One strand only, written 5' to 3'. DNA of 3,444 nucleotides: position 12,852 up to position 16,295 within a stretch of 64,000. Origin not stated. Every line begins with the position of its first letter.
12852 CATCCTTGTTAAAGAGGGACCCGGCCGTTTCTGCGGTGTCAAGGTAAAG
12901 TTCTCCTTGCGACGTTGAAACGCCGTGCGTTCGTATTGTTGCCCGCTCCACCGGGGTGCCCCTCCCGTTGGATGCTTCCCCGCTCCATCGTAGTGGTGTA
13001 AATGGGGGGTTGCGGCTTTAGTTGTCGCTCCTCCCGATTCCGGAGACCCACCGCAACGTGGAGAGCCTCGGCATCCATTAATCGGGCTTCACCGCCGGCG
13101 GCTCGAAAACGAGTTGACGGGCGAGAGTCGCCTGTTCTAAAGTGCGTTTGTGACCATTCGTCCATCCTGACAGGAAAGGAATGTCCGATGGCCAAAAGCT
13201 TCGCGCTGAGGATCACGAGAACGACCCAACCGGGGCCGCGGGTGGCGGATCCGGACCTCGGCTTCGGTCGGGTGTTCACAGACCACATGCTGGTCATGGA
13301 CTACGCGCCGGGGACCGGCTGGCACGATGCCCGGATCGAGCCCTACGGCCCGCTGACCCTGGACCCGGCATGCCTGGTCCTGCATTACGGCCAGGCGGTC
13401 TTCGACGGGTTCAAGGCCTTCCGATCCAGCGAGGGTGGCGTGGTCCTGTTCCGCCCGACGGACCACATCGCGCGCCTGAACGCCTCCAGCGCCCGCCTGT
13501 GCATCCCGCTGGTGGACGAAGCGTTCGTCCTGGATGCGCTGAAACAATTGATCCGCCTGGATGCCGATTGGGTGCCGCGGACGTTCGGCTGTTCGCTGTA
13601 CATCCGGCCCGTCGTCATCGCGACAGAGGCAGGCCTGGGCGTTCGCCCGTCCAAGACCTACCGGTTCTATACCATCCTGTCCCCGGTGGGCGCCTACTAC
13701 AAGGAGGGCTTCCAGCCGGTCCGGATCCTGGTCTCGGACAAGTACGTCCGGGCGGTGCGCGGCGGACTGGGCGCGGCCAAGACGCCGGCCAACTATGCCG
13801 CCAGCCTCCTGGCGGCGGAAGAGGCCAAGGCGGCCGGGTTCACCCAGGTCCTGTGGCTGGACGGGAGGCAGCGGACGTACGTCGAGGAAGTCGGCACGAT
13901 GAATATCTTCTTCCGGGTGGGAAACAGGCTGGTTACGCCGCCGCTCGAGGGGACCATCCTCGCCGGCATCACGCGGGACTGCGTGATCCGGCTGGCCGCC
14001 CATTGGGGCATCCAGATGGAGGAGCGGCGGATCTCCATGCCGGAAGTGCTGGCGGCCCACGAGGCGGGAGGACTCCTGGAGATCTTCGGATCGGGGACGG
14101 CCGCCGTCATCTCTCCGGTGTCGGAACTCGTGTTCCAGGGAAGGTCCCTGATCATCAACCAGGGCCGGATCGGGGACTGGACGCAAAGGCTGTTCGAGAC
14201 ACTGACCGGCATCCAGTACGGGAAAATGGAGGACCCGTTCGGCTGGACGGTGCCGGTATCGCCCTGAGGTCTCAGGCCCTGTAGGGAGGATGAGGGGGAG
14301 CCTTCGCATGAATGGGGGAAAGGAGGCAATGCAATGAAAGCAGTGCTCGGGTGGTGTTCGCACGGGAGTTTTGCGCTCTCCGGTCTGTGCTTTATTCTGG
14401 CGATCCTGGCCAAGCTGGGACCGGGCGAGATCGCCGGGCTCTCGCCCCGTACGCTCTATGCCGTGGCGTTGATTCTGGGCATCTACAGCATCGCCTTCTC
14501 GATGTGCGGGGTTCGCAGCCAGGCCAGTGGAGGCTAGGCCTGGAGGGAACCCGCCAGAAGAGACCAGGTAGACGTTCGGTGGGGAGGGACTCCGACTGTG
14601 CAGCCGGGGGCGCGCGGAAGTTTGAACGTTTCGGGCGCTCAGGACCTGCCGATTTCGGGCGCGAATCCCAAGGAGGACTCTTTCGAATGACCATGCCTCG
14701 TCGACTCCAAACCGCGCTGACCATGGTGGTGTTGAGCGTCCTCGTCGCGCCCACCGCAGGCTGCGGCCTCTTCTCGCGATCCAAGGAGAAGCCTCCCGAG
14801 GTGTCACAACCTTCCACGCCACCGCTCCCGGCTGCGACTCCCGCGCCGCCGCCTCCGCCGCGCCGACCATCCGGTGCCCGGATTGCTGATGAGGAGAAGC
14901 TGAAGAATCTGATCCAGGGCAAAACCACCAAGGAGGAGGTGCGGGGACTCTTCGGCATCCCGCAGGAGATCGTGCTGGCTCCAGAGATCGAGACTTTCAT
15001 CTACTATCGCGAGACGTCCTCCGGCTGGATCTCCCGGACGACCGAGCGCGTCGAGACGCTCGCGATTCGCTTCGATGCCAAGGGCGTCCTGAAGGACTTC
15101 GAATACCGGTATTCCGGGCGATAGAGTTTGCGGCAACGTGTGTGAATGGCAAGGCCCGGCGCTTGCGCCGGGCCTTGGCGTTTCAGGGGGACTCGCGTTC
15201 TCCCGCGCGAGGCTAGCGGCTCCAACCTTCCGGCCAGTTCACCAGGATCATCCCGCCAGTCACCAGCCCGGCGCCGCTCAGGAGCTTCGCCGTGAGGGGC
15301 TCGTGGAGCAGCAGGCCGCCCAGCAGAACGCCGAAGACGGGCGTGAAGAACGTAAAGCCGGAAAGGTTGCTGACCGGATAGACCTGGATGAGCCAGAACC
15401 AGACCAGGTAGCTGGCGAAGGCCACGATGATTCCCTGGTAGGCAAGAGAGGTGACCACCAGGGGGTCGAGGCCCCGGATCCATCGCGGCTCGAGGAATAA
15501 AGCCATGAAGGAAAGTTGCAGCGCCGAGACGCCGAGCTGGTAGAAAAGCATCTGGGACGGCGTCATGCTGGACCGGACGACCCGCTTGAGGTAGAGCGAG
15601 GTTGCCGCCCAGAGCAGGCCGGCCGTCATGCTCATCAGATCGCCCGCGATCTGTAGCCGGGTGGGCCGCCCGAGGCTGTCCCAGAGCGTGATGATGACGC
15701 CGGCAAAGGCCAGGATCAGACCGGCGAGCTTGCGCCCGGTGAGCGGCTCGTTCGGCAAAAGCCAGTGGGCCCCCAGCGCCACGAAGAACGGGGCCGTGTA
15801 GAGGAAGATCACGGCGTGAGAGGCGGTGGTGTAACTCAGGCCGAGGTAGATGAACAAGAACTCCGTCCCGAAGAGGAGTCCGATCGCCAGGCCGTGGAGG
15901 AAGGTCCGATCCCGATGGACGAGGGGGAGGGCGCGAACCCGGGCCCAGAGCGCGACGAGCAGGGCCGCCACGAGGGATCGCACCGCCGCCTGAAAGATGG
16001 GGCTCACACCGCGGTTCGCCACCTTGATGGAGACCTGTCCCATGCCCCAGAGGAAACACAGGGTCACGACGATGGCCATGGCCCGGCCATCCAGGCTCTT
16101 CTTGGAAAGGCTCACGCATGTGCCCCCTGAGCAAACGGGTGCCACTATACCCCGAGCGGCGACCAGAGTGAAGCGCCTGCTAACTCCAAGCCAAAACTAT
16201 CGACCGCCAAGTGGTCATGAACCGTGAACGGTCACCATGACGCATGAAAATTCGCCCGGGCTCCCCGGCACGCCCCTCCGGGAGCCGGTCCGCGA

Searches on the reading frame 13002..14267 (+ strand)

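Call 49: search_protein_families(library=pfam, max_evalue=0.001, proteins=[window:13002-14267:+])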
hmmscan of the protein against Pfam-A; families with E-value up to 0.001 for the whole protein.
window:13002-14267:+ (421 aa): 1 family
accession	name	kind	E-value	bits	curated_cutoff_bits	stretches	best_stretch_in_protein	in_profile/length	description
PF01063.24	Aminotran_4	-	1.9e-37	129.7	28.5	1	133-375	2-222/223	Amino-transferase class IV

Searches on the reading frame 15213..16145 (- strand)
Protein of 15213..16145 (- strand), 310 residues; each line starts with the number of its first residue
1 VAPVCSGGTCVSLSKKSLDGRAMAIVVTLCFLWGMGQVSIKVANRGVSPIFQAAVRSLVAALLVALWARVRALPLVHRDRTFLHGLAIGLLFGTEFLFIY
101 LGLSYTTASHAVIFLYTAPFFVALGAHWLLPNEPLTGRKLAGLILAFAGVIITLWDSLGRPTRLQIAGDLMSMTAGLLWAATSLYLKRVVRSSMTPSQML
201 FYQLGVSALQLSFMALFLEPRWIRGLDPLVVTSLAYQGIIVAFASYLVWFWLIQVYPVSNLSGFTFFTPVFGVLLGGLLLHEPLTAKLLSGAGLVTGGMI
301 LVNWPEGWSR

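Call 49: search_protein_families(library=pfam, max_evalue=0.001, proteins=[window:15213-16145:-])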
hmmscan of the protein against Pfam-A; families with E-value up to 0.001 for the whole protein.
window:15213-16145:- (310 aa): 1 family
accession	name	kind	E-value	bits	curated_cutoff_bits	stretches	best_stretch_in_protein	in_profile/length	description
PF00892.27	EamA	-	4e-36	124.7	28.2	2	167-303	2-134/135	EamA-like transporter family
